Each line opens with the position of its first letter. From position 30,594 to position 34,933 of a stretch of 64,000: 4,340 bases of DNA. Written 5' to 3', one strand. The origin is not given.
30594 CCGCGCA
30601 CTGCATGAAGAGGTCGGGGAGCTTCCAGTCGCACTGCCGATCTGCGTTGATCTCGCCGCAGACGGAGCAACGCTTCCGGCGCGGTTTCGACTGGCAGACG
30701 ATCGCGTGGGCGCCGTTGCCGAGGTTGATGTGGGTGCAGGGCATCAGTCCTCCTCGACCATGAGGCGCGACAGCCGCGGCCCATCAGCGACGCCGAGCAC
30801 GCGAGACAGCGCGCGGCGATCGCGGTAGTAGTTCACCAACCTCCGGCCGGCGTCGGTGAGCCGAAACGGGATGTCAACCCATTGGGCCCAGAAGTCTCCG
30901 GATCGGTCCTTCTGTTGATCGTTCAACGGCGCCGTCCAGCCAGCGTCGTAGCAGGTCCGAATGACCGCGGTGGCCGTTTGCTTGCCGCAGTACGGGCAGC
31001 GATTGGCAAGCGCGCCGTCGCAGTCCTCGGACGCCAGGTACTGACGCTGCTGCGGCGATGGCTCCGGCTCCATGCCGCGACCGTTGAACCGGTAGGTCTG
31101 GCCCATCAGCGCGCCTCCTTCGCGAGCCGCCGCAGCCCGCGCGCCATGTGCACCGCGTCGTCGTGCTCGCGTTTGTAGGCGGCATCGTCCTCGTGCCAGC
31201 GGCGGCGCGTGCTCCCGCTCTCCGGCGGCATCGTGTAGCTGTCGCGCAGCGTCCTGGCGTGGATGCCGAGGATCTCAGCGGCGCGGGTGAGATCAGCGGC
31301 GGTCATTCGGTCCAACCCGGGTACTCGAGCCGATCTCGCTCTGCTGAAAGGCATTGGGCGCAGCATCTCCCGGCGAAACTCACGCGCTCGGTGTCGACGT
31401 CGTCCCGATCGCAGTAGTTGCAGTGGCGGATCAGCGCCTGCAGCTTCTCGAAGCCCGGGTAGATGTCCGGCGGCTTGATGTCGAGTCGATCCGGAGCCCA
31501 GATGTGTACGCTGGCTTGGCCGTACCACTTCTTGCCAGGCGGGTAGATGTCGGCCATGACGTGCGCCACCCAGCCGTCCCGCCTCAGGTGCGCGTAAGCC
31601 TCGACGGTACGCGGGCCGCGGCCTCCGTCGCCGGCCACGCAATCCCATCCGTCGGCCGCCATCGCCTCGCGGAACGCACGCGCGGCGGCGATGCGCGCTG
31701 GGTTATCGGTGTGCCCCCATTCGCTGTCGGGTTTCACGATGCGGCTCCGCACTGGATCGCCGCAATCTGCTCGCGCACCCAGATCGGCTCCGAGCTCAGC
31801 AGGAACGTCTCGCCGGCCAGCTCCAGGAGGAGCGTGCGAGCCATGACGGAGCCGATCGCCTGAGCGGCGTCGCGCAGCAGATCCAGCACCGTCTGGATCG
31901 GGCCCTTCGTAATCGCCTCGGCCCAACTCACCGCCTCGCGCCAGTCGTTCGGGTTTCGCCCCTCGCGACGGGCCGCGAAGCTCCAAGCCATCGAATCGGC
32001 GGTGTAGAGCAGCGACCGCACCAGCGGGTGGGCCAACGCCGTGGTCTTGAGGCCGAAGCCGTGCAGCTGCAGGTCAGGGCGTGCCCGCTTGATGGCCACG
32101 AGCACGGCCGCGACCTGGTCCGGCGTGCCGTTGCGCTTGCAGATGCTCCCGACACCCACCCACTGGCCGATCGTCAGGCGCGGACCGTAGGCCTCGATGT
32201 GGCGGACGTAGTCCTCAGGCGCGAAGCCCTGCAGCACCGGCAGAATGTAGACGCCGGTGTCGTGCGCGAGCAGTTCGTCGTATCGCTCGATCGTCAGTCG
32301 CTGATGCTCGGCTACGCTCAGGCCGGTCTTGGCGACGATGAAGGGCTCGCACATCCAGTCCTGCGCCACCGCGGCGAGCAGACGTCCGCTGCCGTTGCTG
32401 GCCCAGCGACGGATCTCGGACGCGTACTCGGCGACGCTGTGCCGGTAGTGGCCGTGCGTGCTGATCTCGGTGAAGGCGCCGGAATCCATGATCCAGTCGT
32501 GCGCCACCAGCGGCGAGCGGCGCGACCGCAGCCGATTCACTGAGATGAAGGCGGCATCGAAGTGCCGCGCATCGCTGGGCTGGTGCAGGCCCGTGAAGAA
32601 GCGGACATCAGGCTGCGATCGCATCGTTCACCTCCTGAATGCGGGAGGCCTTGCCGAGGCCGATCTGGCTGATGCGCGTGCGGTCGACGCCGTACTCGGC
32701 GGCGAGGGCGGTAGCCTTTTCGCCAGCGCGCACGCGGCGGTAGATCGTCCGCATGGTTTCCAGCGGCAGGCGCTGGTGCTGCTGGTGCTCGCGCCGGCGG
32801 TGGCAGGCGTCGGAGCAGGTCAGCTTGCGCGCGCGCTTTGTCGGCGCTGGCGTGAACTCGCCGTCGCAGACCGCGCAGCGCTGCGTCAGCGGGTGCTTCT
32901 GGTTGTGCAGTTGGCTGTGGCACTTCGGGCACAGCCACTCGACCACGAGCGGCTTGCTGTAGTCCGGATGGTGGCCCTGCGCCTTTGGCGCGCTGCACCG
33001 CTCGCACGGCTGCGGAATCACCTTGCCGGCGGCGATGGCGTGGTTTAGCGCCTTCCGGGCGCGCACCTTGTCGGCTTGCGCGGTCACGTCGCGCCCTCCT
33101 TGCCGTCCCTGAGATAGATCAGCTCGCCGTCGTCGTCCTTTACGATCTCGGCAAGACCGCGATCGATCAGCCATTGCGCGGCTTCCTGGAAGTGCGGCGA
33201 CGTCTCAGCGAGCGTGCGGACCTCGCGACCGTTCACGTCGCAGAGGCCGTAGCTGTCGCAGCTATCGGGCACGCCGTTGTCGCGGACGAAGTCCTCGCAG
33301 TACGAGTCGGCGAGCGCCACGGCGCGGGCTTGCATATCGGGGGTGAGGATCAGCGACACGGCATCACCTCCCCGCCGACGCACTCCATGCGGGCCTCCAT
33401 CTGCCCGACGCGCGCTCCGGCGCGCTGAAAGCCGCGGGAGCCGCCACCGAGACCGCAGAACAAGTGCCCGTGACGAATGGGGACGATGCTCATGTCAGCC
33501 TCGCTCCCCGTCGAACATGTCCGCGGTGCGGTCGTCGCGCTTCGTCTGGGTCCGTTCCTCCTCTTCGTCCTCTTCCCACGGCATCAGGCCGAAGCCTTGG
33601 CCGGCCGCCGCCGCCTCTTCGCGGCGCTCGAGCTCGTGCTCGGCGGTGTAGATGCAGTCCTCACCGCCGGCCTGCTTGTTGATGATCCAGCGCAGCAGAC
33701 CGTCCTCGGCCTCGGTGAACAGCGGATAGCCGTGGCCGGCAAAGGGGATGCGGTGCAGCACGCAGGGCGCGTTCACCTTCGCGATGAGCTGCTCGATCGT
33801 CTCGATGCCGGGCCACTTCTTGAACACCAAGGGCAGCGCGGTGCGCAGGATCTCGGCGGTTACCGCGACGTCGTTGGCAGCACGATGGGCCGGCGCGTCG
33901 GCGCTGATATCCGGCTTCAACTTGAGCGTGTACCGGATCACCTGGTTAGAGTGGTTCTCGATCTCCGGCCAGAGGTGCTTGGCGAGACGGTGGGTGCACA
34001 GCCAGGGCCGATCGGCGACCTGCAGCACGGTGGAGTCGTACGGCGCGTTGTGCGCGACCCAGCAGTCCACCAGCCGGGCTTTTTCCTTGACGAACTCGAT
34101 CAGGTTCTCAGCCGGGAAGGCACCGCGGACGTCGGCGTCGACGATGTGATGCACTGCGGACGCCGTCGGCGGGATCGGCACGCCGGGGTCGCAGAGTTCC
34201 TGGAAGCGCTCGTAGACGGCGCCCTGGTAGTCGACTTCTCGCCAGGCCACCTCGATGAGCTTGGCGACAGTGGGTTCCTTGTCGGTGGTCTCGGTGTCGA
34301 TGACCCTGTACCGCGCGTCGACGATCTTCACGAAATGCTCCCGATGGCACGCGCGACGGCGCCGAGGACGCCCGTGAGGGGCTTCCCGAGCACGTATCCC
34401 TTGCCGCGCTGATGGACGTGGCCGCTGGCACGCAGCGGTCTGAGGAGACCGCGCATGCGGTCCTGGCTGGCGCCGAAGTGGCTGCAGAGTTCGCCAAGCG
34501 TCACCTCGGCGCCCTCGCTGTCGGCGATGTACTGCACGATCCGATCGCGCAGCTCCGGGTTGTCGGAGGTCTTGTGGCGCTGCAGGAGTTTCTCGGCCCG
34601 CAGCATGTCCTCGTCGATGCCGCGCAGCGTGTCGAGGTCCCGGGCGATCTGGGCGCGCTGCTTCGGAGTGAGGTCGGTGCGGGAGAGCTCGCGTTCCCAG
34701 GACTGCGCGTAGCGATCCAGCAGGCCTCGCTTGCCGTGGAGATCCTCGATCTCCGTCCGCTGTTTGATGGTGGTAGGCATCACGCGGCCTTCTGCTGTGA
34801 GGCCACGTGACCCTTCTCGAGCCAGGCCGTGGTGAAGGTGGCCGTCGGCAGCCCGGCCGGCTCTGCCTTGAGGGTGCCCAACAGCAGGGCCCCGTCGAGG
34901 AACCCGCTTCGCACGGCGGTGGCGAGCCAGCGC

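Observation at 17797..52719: Genome-wide regulon of 8-bp-period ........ arrays at promoters and gene starts, co-oriented with transcription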

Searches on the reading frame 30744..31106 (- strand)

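Call 43: search_protein_families(library=pfam, proteins=[window:30744-31106:-], max_evalue=0.01)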
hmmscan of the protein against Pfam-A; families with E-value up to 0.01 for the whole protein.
window:30744-31106:- (120 aa): 1 family
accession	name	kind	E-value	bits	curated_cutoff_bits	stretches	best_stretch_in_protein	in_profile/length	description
PF24409.1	wHTH-PRTase_assc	-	0.0092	16.4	27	0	75-104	39-68/83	wHTH-PRTase associated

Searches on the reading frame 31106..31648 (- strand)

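Call 43: search_protein_families(library=pfam, proteins=[window:31106-31648:-], max_evalue=0.01)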
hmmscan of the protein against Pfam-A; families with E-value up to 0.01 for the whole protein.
window:31106-31648:- (180 aa): 1 family
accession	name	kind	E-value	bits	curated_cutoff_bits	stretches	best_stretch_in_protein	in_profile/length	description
PF02954.25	HTH_8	-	0.0072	16.5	22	0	121-135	22-36/42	Bacterial regulatory protein, Fis family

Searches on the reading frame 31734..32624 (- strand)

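Call 43: search_protein_families(library=pfam, proteins=[window:31734-32624:-], max_evalue=0.01)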
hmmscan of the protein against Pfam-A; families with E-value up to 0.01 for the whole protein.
window:31734-32624:- (296 aa): 1 family
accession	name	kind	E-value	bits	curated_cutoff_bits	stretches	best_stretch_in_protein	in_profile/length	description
PF23859.1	DpdA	-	2.9e-47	161.5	27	1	8-225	4-228/291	DeoxyPurine in DNA protein A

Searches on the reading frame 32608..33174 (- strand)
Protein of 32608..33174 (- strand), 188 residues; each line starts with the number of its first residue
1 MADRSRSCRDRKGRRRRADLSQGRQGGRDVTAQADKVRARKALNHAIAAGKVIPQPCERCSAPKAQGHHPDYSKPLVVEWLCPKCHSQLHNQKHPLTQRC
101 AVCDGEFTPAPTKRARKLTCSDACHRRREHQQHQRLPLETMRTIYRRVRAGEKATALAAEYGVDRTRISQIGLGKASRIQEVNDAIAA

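Call 43: search_protein_families(library=pfam, proteins=[window:32608-33174:-], max_evalue=0.01)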
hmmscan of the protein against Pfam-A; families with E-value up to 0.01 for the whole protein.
window:32608-33174:- (188 aa): 1 family
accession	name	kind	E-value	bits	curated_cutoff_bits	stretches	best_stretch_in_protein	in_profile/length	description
PF11268.13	DUF3071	-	0.0025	18.4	26.9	1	125-169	43-86/168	Protein of unknown function (DUF3071)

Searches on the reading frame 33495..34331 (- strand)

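Call 43: search_protein_families(library=pfam, proteins=[window:33495-34331:-], max_evalue=0.01)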
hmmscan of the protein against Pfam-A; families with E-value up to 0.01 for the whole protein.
window:33495-34331:- (278 aa): 1 family
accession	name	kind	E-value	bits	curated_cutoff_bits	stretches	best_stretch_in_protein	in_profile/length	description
PF00929.31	RNase_T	-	3.8e-13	50.7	24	1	10-162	2-164/164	Exonuclease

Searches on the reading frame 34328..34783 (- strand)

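Call 11: search_protein_families(library=pfam, proteins=[window:34328-34783:-], max_evalue=0.01)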
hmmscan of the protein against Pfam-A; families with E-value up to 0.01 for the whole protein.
window:34328-34783:- (151 aa): 3 families
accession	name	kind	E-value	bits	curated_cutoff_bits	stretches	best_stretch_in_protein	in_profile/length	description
PF09012.17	FeoC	-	0.00018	22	21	1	92-129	13-50/69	FeoC like transcriptional regulator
PF16365.12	EutK_C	-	0.0013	19.1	27.5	1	93-130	14-51/52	Ethanolamine utilization protein EutK C-terminus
PF02082.26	Rrf2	-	0.0029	18.2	30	1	81-147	10-81/132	Iron-dependent Transcriptional regulator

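Call 24: search_protein_families(library=phrogs, proteins=[window:34328-34783:-], max_evalue=0.01)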
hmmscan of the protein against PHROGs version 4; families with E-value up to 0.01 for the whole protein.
window:34328-34783:- (151 aa): 2 families
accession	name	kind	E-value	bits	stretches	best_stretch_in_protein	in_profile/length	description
phrog_1687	-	transcription regulation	0.0018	19.3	1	44-128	34-115/162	MarR family transcrition regulator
phrog_142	-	moron, auxiliary metabolic gene and host takeover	0.0046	18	1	74-128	9-61/116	Ren-like exclusion protein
